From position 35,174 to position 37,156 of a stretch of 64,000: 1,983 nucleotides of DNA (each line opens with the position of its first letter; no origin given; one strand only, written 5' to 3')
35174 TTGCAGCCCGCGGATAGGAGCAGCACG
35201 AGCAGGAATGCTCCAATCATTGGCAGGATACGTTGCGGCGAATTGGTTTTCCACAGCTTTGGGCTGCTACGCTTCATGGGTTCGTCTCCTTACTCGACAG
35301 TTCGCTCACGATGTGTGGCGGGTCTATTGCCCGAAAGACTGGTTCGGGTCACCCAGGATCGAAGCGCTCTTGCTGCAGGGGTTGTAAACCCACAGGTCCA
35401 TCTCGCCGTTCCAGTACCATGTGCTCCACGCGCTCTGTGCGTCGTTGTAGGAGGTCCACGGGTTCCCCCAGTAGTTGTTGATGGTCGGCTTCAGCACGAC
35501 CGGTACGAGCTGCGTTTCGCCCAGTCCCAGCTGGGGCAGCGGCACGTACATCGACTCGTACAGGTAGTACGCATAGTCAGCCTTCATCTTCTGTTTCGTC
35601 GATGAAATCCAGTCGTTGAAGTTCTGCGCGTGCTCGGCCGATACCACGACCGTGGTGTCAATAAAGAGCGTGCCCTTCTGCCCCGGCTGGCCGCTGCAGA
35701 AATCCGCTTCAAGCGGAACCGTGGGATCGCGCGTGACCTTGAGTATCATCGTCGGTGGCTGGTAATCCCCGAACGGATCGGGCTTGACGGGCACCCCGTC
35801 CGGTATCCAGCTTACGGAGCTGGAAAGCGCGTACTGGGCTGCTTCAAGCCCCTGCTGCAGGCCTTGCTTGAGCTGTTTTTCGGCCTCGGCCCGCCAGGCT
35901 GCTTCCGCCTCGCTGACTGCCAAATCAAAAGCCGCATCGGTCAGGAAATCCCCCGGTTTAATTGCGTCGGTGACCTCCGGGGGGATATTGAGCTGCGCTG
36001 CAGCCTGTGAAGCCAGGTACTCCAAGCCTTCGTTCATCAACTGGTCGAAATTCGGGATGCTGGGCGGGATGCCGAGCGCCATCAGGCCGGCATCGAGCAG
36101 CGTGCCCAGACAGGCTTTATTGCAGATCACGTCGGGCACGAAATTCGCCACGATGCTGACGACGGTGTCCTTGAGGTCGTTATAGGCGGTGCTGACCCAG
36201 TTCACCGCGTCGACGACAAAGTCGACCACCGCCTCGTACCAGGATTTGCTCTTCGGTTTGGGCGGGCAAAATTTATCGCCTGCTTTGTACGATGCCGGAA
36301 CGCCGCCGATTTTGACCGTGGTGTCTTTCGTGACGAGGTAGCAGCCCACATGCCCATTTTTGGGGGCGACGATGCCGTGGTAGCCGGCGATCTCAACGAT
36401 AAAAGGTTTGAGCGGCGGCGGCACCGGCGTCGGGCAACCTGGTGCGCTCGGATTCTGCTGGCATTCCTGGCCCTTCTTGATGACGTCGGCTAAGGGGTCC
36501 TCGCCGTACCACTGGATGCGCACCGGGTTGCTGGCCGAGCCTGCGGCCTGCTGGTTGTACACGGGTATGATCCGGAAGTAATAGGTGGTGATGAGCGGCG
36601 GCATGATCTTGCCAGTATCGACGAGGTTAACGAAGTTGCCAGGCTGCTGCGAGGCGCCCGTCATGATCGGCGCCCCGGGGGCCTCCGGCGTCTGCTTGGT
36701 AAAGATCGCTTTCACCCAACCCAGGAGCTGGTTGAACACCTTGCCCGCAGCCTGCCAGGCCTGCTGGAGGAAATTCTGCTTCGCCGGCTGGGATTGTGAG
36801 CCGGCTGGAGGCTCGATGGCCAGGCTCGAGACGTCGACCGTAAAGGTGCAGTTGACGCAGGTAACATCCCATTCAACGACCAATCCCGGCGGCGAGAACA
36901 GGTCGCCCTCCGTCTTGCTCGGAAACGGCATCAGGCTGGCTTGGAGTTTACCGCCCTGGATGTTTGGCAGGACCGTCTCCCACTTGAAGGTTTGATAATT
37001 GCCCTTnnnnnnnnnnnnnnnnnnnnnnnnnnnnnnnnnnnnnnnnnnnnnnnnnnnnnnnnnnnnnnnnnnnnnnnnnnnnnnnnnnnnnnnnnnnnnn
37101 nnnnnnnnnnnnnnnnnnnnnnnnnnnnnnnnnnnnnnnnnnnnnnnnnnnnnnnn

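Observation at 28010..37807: Two large paralogs share an unrecognised core but have swapped N-terminal targeting modules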

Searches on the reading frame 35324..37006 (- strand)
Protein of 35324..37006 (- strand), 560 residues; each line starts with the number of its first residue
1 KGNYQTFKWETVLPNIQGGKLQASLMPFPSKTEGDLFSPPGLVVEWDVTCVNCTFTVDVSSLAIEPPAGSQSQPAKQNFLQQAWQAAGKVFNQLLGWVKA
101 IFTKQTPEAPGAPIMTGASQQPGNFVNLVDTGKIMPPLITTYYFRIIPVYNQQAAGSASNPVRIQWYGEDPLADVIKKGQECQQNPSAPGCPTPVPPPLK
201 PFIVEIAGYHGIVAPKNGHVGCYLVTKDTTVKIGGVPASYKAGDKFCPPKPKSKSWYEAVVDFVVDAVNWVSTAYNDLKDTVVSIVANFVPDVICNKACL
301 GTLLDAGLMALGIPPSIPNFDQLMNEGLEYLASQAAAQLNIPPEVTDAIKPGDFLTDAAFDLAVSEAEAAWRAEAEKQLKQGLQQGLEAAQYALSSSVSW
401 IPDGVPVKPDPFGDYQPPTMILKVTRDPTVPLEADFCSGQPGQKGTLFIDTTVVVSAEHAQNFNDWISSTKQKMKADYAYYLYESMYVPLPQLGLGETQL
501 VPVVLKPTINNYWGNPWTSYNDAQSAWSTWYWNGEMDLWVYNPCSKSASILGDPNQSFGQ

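Call 16: find_homologous_proteins(query=window:35324-37006:-)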
Query window:35324-37006:- (560 aa): 48 proteins with E <= 0.001 among 8000 candidates.
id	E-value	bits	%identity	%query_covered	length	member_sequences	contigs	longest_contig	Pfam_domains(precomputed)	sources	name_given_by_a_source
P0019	0.0e+0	1302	100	100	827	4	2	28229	-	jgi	jgi:hypothetical protein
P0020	1.5e-272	924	71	100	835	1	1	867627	-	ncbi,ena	-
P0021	1.4e-260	884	67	100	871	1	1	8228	-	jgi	jgi:hypothetical protein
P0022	4.0e-238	810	62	100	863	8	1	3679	-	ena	-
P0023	8.6e-232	789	61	100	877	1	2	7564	-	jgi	-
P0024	4.8e-219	747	59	100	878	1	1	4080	-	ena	-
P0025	1.9e-192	659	65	78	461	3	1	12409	-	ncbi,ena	-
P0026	1.4e-148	514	59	73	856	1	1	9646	-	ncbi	ncbi:MAG: hypothetical protein E4G99_02955, partial [Anaerolineales bacterium]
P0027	2.9e-124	434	46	83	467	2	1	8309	-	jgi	jgi:hypothetical protein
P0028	4.7e-123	430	44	98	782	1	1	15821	-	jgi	jgi:hypothetical protein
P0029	6.4e-115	403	42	98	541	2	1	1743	-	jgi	jgi:hypothetical protein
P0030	1.3e-111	392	42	98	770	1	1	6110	-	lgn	-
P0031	9.4e-111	389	40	98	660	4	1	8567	-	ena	-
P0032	5.9e-109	383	41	98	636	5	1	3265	-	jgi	-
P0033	1.1e-106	376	40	99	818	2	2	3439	-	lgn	-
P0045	8.7e-84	300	37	95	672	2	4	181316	-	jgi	jgi:hypothetical protein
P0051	4.1e-79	285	37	97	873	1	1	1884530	-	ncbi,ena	-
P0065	2.9e-46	176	37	60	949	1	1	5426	PF07705.18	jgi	jgi:hypothetical protein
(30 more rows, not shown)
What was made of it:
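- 35324..37807 (-): Gene B, 827 aa: B-type family member (signal peptide, Pro/Thr linker, core). The 827-aa public gene call P0019 is identical over the 560-aa query (call 16).
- Tried and rejected: A shorter query worked (call 16).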

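Call 25: find_encoding_contigs(protein=P0020, flank=10000, max_places=2)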
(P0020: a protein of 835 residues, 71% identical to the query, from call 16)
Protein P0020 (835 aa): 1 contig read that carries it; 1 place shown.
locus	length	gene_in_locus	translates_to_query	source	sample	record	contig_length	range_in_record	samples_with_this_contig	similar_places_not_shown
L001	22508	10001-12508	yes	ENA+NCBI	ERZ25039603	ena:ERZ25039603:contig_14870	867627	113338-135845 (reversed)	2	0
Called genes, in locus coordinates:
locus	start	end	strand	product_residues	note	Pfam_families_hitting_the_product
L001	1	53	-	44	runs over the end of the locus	-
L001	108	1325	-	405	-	PF00149:Metallophos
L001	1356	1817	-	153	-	PF05163:DinB, PF04978:MST, PF12867:DinB_2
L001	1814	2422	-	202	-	PF18306:LDcluster4, PF03641:Lysine_decarbox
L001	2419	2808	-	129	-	PF01230:HIT, PF11969:DcpS_C (weak)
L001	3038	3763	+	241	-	-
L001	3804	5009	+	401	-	PF07884:VKOR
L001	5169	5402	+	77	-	PF11127:YgaP-like_TM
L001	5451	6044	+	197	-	PF04191:PEMT (weak)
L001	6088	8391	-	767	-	PF13374:TPR_10 (faint), PF07719:TPR_2 (faint), PF13181:TPR_8 (faint), PF00515:TPR_1 (faint), PF17874:TPR_MalT, PF13424:TPR_12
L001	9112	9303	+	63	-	-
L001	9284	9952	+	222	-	PF12079:DUF3558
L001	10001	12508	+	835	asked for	-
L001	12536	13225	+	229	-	PF06439:3keto-disac_hyd (weak)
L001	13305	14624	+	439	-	-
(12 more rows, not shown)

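Call 37: find_encoding_contigs(protein=P0051, flank=10000, max_places=2)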
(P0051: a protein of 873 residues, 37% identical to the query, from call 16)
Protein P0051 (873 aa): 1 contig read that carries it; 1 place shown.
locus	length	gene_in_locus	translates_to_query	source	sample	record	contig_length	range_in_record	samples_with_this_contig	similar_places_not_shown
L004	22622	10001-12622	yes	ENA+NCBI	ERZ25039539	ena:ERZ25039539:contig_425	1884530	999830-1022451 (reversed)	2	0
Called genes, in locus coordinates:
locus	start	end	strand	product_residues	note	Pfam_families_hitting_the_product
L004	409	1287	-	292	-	PF00135:COesterase (weak), PF02129:Peptidase_S15 (faint), PF01738:DLH (weak), PF20434:BD-FAE, PF07859:Abhydrolase_3, PF02230:Abhydrolase_2 (faint), PF00326:Peptidase_S9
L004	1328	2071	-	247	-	PF00300:His_Phos_1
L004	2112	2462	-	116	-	-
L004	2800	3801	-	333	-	PF03328:HpcH_HpaI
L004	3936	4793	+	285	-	PF00106:adh_short, PF08659:KR, PF13561:adh_short_C2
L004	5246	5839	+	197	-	PF08445:FR47 (faint), PF00583:Acetyltransf_1, PF13508:Acetyltransf_7 (weak)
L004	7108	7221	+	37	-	-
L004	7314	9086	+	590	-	PF02922:CBM_48, PF00128:Alpha-amylase, PF02806:Alpha-amylase_C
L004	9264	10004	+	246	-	-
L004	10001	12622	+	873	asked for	-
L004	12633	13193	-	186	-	PF00293:NUDIX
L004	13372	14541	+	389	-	PF02463:SMC_N, PF13175:AAA_15, PF13476:AAA_23 (weak)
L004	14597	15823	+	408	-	-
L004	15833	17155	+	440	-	PF05977:MFS_3, PF07690:MFS_1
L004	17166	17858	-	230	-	PF08241:Methyltransf_11 (weak), PF13649:Methyltransf_25 (weak)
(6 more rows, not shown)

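Call 38: find_encoding_contigs(protein=P0045, flank=10000, max_places=2)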
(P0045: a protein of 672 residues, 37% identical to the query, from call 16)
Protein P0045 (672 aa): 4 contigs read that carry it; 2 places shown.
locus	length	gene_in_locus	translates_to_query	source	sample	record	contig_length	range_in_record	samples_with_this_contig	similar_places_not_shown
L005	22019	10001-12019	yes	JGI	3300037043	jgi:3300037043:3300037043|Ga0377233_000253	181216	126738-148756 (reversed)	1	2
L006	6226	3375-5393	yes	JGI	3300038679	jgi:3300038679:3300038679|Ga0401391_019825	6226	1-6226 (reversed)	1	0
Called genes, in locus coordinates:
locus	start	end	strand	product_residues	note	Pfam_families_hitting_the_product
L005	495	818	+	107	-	-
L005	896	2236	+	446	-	PF00108:Thiolase_N, PF02803:Thiolase_C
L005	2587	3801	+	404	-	PF02515:CoA_transf_3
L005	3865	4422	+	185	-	PF02622:DUF179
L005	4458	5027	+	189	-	PF02627:CMD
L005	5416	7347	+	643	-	PF01833:TIG, PF20144:TIG_SUH (faint), PF01833:TIG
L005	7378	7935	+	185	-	-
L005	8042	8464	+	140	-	PF27154:ORF11_beta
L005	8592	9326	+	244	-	-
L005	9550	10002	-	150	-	-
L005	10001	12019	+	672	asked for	-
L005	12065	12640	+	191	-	PF03141:Methyltransf_29 (weak), PF00891:Methyltransf_2, PF13489:Methyltransf_23, PF01209:Ubie_methyltran, PF13847:Methyltransf_31, PF08241:Methyltransf_11, PF08242:Methyltransf_12, PF13649:Methyltransf_25, +2 more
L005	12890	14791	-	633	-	PF00012:HSP70, PF06723:MreB_Mbl, PF02782:FGGY_C (weak)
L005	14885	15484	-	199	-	PF01025:GrpE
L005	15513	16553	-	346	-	PF01628:HrcA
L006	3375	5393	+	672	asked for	-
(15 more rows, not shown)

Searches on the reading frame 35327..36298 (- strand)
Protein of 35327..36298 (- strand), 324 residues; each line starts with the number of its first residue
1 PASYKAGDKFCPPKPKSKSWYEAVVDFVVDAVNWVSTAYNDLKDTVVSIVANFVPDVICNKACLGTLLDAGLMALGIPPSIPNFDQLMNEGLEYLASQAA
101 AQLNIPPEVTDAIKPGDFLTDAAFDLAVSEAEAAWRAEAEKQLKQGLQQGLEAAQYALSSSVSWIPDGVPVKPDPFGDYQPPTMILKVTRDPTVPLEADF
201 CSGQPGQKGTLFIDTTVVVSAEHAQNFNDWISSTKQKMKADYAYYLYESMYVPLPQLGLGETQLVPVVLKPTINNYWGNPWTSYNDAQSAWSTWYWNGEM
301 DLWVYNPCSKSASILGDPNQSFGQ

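Call 65: predict_structure(alignment_id=A7)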
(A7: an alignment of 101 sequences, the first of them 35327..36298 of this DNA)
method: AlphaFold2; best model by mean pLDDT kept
length: 324 residues; sequences in the alignment: 101
mean_pLDDT: 85.9   pTM: 0.77
mean pLDDT of the five models: 85.9, 84.4, 83.0, 81.5, 80.1
residues with pLDDT >= 90: 119; 70-90: 178; 50-70: 25; < 50: 2
segments of 3 or more residues with pLDDT < 50: none
pLDDT, mean of each block of 10 residues (from residue 1): 79 82 70 72 82 83 85 74 76 87 84 81 90 89 88 88 88 83 93 92 89 97 96 89 96 93 94 81 89 94 95 88 50
secondary structure, 60 per line:
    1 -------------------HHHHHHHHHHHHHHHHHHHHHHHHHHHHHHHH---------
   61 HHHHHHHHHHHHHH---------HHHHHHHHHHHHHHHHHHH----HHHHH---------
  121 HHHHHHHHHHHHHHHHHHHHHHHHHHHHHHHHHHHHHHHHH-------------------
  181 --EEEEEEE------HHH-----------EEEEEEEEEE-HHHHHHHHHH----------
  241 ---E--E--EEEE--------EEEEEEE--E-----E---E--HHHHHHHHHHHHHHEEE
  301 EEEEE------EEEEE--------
elements in order: H20-51 H61-74 H84-102 H107-111 H121-161 E183-189 E210-219 H221-230 E250-253 E262-268 H284-297 E298-305 E312-316
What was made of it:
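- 36047..36073 (-): B residues G579-F587, invariant loop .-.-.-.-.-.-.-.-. between helix 2 and helix 3. The loop is non-helical in the model (call 65).
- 35348..35788 (-): B residues 674-820, C-terminal beta-sandwich with two inserted helices. AF2 model (call 65).
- The helical bundle has long amphipathic helices, as some alpha-pore-forming toxins do (call 65).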

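Call 67: fold_search(model_id=the predicted structure, library=pdb)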
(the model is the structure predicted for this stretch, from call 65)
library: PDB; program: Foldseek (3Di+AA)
matches with E <= 10: 335; with E <= 0.001: 0
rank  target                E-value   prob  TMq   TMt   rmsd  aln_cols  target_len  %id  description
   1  3oc8                  4.8e-02  0.60  0.18  0.33  10.3       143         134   12  Crystal Structure of the C-terminal Domain of the Vibrio cholerae soluble colonization factor TcpF (released 2011-04-20)
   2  2vmf_B                5.6e-02  0.21  0.16  0.07  22.1       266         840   12  Structural and biochemical evidence for a boat-like transition state in beta-mannosidases (released 2008-04-01)
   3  1y1u_A                7.4e-02  0.12  0.16  0.11  25.3       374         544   10  Structure of unphosphorylated STAT5a (released 2005-10-04)
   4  8xyc_A                1.3e-01  0.08  0.14  0.07  27.5       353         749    9  Ternary structure of dVemCas12e-sgRNA-dsDNA (released 2024-10-23)
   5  4gej_B                1.3e-01  0.08  0.09  0.16  11.5       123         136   14  N-terminal domain of VDUP-1 (released 2013-02-27)
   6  9uyh_A                1.3e-01  0.85  0.22  0.21   9.0       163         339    8  Cryo-EM structure of the G protein-coupled receptor 1 (GPR1) bound to chemerin and beta-arrestin 1 (Conformation 1) (released 2025-11-19)
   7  4y5u_A                1.5e-01  0.12  0.15  0.11  20.3       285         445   11  Transcription factor (released 2016-02-17)
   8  4gej_E                1.9e-01  0.12  0.13  0.23  11.4       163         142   12  N-terminal domain of VDUP-1 (released 2013-02-27)
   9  4gei                  3.0e-01  0.05  0.10  0.16  11.3       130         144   12  N-terminal domain of VDUP-1 (released 2013-02-27)
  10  4gej_D                3.2e-01  0.14  0.14  0.27   9.2       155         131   10  N-terminal domain of VDUP-1 (released 2013-02-27)
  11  4gej_H                4.0e-01  0.11  0.14  0.25  11.4       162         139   12  N-terminal domain of VDUP-1 (released 2013-02-27)
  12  6om1_E                4.2e-01  0.04  0.10  0.06  16.0       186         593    6  Crystal structure of an atypical integrin (released 2019-12-11)
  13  1qxp_B                4.7e-01  0.05  0.12  0.06  19.0       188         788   11  Crystal Structure of a mu-like calpain (released 2004-02-03)
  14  1su6                  5.0e-01  0.07  0.10  0.06  19.3       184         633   16  Carbon monoxide dehydrogenase from Carboxydothermus hydrogenoformans: CO reduced state (released 2004-05-11)
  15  4gej_J                5.2e-01  0.11  0.16  0.30   8.6       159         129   11  N-terminal domain of VDUP-1 (released 2013-02-27)
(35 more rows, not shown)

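Call 73: fold_search(model_id=the predicted structure, library=viral)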
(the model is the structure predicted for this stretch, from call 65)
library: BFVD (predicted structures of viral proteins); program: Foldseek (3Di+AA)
matches with E <= 10: 499; with E <= 0.001: 0
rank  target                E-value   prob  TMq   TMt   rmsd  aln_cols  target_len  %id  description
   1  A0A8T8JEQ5            6.9e-02  0.10  0.13  0.04  23.3       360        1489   11  (no name in the UniProt tables at hand)
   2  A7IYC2                1.1e-01  0.07  0.11  0.08  29.7       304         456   14  Gp51 [Corynebacterium phage P1201]
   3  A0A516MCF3            1.4e-01  0.13  0.17  0.16  24.1       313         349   10  (no name in the UniProt tables at hand)
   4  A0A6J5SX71            1.7e-01  0.08  0.11  0.04  27.1       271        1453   14  Uncharacterized protein [uncultured Caudovirales phage]
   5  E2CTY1                2.7e-01  0.06  0.13  0.10  22.7       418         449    8  ORF36L [Turbot reddish body iridovirus]
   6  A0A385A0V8            3.0e-01  0.03  0.11  0.09  17.9       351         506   11  (no name in the UniProt tables at hand)
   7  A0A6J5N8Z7            3.5e-01  0.06  0.11  0.05  14.6       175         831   11  Bacteroidetes-Associated Carbohydrate-binding Often N-terminal [uncultured Caudovirales phage]
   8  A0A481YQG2            3.7e-01  0.18  0.16  0.24   9.6       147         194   11  Uncharacterized protein [Marseillevirus LCMAC101]
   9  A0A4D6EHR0            3.7e-01  0.08  0.13  0.08  21.6       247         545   14  Uncharacterized protein [Pandoravirus celtis]
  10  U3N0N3                3.9e-01  0.08  0.10  0.07  13.0       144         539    8  US5 [anatid alphaherpesvirus 1]
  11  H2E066                4.6e-01  0.07  0.12  0.05  11.5       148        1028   13  Polyprotein 2 (Fragment) [uncultured virus]
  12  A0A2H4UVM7            5.4e-01  0.11  0.12  0.14  14.5       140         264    6  Uncharacterized protein [Bodo saltans virus]
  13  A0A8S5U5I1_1          5.4e-01  0.10  0.13  0.06  14.8       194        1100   11  RNA polymerase (Fragment) [Podoviridae sp. cthJQ11]
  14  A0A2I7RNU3            5.4e-01  0.02  0.08  0.04  17.1       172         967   10  (no name in the UniProt tables at hand)
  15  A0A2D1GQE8            5.7e-01  0.09  0.18  0.21  19.2       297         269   10  (no name in the UniProt tables at hand)
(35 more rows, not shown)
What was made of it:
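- Tried and rejected: Foldseek of the helical-plus-sandwich module against PDB (best E 0.048) and BFVD (best E 0.069) gave nothing significant (calls 67, 73).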

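Call 75: search_dna_similar(query=window:35327-36298:-, collection=plasmids, mode=protein, max_evalue=0.001, max_rows=15)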
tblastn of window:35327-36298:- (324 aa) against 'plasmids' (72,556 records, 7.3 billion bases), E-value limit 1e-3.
No match.

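Call 76: search_dna_similar(query=window:35327-36298:-, collection=phages, mode=protein, max_evalue=0.001, max_rows=15)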
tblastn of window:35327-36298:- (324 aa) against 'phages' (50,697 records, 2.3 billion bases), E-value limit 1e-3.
No match.
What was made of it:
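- Tried and rejected: tblastn against plasmid and phage collections gave no match (calls 75, 76).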
